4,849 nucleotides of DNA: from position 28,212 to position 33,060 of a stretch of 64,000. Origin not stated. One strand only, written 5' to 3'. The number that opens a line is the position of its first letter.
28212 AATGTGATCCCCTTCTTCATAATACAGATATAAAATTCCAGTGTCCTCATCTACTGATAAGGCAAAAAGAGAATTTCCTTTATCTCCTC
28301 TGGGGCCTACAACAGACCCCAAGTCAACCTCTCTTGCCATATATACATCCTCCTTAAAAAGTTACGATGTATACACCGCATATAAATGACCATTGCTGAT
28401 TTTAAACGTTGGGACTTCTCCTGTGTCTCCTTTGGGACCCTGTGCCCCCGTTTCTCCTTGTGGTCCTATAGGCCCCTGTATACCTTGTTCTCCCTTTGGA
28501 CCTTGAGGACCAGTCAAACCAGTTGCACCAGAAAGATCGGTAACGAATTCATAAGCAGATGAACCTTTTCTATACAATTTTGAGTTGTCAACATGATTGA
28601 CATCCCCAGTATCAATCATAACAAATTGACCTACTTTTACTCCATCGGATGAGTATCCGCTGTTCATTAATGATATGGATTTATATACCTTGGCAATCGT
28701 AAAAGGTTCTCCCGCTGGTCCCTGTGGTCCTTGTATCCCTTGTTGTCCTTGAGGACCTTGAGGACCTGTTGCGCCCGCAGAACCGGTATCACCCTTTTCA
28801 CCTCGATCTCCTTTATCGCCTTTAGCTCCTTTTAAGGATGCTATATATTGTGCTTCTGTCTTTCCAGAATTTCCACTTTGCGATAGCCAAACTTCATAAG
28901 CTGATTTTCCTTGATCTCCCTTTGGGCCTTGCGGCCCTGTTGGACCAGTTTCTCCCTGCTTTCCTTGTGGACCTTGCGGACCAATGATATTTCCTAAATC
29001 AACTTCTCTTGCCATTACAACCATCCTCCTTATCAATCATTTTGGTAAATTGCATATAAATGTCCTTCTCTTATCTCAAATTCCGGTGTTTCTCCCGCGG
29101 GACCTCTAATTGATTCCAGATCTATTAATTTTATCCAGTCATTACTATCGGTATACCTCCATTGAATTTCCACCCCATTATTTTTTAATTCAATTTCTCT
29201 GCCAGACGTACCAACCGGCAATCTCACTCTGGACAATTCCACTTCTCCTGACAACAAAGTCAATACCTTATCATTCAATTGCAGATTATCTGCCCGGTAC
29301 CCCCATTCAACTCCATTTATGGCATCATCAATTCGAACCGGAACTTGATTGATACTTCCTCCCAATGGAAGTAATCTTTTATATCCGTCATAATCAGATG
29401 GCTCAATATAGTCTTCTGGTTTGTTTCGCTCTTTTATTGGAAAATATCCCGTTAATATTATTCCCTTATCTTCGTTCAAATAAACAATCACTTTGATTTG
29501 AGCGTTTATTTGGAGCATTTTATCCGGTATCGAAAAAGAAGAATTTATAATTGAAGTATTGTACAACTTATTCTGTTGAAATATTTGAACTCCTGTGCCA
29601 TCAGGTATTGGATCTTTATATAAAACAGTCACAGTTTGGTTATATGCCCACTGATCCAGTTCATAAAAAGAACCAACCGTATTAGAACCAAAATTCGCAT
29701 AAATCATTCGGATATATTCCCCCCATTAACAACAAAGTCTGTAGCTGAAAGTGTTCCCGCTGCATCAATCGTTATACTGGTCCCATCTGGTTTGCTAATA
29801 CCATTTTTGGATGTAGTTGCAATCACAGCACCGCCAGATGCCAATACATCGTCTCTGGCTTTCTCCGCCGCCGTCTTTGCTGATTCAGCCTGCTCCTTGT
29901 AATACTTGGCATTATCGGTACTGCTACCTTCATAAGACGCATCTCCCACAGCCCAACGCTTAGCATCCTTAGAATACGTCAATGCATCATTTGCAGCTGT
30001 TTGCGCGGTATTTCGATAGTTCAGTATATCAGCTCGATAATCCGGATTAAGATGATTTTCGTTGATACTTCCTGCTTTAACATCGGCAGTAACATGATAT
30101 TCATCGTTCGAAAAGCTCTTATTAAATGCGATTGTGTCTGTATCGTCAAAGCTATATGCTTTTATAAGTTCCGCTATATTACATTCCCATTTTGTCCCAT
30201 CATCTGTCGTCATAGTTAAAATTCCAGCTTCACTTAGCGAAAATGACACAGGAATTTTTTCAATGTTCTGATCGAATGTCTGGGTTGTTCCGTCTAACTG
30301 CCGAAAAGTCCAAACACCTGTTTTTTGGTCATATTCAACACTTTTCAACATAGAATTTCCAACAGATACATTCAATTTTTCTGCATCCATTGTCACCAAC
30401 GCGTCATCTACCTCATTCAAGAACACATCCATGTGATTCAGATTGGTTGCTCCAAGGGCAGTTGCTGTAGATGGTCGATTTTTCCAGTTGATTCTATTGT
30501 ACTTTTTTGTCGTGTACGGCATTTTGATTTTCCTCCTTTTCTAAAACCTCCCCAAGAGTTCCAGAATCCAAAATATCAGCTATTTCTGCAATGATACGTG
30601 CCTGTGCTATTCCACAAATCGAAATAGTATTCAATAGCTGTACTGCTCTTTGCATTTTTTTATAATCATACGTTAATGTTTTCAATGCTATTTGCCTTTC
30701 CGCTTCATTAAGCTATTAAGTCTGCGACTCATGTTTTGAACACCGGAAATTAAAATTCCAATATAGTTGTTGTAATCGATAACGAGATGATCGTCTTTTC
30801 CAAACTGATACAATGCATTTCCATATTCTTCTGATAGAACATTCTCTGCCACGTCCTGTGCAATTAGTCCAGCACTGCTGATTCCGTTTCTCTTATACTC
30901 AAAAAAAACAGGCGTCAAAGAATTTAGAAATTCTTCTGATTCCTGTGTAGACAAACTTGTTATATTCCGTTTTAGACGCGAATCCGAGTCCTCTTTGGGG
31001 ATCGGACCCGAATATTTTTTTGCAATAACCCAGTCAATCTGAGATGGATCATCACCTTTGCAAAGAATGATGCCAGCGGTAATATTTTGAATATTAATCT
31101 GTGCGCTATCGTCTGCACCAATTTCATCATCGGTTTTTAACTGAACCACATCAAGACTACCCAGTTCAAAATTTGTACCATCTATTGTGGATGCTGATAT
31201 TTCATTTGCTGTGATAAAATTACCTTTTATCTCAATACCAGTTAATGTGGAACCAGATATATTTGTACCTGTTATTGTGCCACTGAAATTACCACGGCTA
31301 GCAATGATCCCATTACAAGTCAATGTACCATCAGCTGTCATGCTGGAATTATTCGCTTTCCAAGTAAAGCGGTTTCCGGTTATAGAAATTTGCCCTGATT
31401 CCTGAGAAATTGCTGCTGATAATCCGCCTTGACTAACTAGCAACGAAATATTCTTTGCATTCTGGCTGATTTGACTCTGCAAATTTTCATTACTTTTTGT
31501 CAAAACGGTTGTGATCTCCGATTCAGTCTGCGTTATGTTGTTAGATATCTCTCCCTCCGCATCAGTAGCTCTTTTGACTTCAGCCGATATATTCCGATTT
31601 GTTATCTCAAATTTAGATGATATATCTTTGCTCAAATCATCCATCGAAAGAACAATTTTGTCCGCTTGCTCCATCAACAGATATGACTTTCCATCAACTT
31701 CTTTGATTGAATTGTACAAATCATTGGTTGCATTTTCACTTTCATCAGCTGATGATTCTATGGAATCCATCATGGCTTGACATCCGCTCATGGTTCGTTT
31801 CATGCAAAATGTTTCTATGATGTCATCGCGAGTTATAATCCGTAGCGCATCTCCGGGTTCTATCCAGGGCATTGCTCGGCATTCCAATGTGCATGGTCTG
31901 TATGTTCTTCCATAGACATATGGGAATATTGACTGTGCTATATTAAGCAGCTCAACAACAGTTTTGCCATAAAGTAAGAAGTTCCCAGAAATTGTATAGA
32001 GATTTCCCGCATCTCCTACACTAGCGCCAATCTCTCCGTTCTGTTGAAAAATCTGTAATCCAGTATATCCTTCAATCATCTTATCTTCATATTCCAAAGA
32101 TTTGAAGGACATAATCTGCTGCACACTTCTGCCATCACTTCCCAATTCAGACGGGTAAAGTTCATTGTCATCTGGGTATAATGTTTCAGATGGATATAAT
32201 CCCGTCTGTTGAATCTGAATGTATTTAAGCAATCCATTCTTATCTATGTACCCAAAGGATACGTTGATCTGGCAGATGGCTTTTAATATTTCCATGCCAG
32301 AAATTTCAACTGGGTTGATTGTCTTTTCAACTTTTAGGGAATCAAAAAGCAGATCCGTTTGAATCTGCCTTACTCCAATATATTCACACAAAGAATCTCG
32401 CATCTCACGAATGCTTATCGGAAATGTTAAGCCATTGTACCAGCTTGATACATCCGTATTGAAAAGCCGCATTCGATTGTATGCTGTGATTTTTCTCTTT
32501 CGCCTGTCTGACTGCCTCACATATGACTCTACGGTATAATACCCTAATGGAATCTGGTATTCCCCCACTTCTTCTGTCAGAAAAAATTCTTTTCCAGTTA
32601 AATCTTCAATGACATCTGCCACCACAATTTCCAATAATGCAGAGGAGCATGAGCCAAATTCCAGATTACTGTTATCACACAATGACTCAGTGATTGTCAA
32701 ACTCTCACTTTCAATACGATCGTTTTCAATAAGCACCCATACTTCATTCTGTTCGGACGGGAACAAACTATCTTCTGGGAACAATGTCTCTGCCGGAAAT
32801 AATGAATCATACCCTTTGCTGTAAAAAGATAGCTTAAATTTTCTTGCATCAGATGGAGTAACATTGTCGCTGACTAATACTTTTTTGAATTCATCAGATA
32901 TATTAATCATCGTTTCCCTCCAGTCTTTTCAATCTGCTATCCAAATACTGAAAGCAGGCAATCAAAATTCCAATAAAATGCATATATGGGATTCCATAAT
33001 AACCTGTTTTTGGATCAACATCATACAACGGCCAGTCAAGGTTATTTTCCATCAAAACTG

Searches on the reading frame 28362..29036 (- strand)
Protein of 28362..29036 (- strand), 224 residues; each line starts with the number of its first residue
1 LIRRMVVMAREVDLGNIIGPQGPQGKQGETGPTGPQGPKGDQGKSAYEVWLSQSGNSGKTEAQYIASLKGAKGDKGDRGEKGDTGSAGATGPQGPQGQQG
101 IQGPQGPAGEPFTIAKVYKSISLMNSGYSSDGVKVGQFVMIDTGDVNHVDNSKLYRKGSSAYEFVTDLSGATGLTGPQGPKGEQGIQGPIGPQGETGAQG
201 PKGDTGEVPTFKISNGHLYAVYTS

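Call 35: search_protein_families(library=phrogs, proteins=[window:28362-29036:-], max_evalue=0.00001)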
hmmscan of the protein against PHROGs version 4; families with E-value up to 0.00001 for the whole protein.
window:28362-29036:- (224 aa): 50 families (the best 25 are shown)
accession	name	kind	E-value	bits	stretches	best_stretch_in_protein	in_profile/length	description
phrog_819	-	tail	5e-32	112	1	19-206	505-663/1024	tail protein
phrog_6320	-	tail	4.4e-30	106.1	2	19-111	140-208/745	tail fiber protein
phrog_5073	-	tail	4.4e-28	99.6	2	66-208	257-362/519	tail fiber protein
phrog_4440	-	tail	1e-26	95.1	2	88-207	165-297/410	tail fiber protein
phrog_3904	-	tail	5.7e-24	85.5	2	81-202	782-885/1086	tail fiber protein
phrog_15437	-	tail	1.9e-22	80.6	1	12-94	270-341/656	tail fiber protein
phrog_366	-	tail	1.8e-21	78.2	2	14-121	304-388/474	tail fiber protein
phrog_10972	-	tail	7.3e-20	72.7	2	143-207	133-194/343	tail fiber protein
phrog_1658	-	unknown function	8.1e-19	69.3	2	19-148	43-162/239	-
phrog_26303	-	unknown function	2.1e-18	68.1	1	42-106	10-74/114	-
phrog_18350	-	tail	2.1e-18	67.9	2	19-118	102-206/253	tail fiber protein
phrog_22681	-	DNA, RNA and nucleotide metabolism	4.8e-18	66.5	2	165-207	105-148/157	DNA polymerase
phrog_1806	-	tail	3.5e-17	63.6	2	17-110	137-225/276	collagen like minor tail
phrog_38806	-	unknown function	1.3e-14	55.3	0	170-207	70-107/285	-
phrog_8745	-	tail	4e-14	51.9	1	24-206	1379-1494/1803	tail fiber protein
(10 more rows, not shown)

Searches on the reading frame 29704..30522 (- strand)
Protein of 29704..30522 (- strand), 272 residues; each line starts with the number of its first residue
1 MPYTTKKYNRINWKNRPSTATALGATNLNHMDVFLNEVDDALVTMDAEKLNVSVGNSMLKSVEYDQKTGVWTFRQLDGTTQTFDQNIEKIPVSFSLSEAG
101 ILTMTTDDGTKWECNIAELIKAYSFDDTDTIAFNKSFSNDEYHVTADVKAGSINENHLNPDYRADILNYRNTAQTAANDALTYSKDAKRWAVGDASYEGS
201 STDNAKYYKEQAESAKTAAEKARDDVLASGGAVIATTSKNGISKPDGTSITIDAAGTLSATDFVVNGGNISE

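Call 35: search_protein_families(library=phrogs, proteins=[window:29704-30522:-], max_evalue=0.00001)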
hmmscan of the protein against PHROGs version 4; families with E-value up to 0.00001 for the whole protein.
window:29704-30522:- (272 aa): 2 families
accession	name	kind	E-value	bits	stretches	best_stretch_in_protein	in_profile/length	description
phrog_17196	-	other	8.1e-22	78.8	1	6-240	7-244/356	kinase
phrog_16164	-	unknown function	7.7e-08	31.6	1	137-226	95-184/920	-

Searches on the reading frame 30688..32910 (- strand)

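Call 35: search_protein_families(library=phrogs, proteins=[window:30688-32910:-], max_evalue=0.00001)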
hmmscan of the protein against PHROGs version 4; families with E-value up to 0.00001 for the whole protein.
window:30688-32910:- (740 aa): 2 families
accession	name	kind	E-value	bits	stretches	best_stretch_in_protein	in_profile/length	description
phrog_18190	-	unknown function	1.1e-120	405.2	1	60-467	30-447/723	-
phrog_1980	-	tail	1.4e-06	28.9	1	420-736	126-428/449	tail fiber protein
